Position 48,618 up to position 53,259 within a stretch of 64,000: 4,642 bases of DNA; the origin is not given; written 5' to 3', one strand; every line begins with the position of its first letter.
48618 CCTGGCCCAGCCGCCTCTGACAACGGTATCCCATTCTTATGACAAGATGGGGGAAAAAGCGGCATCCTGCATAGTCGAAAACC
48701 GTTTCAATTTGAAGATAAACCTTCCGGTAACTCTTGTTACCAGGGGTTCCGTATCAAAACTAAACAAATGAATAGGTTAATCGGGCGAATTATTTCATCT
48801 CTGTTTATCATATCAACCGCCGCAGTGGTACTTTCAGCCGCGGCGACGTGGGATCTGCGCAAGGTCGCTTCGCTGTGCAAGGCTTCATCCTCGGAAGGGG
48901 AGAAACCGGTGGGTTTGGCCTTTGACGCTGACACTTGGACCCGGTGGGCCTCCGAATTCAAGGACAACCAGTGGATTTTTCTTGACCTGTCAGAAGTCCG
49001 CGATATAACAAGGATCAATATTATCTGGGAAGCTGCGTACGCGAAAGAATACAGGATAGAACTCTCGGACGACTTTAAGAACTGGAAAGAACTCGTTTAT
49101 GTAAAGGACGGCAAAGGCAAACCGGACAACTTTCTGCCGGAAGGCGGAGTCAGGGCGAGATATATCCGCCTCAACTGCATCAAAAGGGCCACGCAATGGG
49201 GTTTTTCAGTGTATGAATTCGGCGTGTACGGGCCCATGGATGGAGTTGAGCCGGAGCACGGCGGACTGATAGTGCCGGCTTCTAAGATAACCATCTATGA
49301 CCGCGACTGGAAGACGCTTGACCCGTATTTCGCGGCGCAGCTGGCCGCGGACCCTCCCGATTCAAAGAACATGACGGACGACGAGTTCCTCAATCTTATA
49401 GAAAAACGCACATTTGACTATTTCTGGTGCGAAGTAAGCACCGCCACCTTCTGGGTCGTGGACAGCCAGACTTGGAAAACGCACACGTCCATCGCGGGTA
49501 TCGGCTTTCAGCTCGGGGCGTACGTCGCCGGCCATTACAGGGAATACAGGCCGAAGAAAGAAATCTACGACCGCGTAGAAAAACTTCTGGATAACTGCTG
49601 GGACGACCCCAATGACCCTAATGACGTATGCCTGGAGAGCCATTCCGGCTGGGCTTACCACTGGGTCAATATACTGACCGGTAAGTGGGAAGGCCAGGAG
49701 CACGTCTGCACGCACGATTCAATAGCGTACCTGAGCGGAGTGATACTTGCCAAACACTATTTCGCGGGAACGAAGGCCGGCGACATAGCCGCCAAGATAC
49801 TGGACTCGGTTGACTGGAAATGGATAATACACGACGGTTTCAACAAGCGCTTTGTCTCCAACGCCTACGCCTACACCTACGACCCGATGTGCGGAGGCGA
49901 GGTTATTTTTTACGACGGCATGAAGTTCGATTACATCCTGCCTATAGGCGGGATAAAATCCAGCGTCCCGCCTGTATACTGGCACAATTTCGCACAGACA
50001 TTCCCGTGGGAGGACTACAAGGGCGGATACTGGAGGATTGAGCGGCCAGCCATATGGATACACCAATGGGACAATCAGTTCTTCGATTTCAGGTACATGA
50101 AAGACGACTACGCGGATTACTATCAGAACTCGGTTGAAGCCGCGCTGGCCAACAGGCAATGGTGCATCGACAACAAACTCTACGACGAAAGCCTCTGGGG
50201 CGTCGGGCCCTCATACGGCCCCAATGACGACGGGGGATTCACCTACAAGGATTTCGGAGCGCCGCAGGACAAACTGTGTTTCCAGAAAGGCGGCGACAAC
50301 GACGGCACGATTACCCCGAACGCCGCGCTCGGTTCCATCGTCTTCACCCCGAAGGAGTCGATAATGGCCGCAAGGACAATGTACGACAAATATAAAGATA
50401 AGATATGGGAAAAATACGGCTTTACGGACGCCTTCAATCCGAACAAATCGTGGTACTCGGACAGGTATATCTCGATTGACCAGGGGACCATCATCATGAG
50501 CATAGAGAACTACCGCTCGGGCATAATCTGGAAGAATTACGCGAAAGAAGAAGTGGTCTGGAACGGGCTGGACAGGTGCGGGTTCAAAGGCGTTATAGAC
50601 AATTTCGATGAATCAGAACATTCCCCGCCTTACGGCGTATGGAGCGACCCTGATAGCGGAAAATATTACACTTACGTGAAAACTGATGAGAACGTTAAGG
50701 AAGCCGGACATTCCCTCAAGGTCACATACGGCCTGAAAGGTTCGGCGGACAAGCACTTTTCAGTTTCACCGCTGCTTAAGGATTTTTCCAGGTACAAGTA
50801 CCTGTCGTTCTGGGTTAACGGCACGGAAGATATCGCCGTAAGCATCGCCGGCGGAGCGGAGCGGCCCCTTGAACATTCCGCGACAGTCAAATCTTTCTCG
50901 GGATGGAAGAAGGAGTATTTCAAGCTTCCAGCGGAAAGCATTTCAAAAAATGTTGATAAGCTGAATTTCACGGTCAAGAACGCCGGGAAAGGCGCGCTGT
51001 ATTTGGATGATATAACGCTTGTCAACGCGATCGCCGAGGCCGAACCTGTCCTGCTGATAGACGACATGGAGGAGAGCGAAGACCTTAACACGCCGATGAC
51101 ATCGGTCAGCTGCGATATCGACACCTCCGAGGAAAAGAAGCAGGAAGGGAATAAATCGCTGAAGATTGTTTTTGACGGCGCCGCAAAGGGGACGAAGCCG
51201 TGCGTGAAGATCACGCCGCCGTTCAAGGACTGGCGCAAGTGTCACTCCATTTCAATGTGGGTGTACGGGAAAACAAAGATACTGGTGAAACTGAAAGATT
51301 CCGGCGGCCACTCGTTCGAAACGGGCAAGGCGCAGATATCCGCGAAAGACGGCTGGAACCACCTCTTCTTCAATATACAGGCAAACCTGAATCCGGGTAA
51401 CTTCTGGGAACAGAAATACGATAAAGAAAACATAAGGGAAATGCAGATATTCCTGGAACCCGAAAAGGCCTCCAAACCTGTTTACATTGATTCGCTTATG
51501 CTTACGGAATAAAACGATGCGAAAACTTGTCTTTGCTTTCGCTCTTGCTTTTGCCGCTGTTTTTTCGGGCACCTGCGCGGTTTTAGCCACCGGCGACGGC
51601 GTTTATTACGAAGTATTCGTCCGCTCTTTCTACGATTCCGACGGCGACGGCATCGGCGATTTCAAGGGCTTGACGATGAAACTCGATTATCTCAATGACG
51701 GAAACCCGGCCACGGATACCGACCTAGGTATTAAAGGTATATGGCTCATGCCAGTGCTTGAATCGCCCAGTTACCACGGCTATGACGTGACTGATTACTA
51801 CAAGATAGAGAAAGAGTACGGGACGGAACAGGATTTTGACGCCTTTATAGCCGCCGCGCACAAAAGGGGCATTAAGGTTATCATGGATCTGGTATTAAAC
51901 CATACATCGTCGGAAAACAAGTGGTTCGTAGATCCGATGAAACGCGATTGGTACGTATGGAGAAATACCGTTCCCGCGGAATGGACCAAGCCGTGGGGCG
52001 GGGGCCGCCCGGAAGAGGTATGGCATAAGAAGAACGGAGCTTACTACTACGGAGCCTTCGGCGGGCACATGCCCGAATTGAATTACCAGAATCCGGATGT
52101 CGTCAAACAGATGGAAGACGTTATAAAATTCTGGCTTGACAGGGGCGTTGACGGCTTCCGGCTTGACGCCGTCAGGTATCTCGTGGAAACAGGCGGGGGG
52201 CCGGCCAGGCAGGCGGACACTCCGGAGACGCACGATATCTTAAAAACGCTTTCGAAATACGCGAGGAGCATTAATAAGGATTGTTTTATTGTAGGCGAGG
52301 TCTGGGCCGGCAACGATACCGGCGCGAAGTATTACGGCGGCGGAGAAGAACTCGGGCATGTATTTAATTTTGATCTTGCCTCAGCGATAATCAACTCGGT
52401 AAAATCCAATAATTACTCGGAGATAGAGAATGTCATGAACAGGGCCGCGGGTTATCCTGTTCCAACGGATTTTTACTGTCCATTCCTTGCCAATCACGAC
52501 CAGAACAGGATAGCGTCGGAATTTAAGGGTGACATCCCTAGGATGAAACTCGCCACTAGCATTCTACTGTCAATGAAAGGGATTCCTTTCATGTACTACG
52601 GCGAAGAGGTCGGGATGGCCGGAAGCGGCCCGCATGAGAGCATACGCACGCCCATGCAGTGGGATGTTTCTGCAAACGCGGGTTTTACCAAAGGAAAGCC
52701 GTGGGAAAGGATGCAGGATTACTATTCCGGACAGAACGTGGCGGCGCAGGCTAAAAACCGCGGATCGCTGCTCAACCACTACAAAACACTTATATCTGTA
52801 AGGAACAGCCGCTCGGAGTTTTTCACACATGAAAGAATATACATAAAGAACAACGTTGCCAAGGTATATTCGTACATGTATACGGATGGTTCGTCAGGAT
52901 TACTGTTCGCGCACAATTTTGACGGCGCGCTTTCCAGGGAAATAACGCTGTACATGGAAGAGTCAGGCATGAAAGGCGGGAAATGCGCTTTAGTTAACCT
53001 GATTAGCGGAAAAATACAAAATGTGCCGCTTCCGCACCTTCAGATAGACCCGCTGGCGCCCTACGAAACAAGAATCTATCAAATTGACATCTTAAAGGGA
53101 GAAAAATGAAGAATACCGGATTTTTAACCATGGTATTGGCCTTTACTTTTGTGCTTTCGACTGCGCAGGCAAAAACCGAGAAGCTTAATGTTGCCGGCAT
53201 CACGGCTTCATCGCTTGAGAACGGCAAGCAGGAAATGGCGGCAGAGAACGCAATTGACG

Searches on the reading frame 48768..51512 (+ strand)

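Call 63: search_protein_families(library=pfam, proteins=[window:48768-51512:+], max_evalue=0.001)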
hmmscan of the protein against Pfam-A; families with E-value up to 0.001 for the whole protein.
window:48768-51512:+ (914 aa): 3 families
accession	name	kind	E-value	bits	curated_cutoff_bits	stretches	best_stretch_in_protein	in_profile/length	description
PF10091.15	Glycoamylase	-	2.1e-49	168.4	27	1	382-593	7-219/221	Putative glucoamylase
PF00754.31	F5_F8_type_C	-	2.7e-20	73.2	28.2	1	38-148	3-123/127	F5/8 type C domain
PF22633.2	F5_F8_type_C_2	-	2.1e-15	57.5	27.8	1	51-135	2-91/91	NedA-like, galactose-binding domain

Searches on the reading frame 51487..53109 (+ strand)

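Call 63: search_protein_families(library=pfam, proteins=[window:51487-53109:+], max_evalue=0.001)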
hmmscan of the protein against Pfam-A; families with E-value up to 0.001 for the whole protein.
window:51487-53109:+ (540 aa): 1 family
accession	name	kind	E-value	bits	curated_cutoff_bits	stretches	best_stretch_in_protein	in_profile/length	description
PF00128.31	Alpha-amylase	-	4e-103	346.5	22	1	43-442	2-440/446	Alpha amylase, catalytic domain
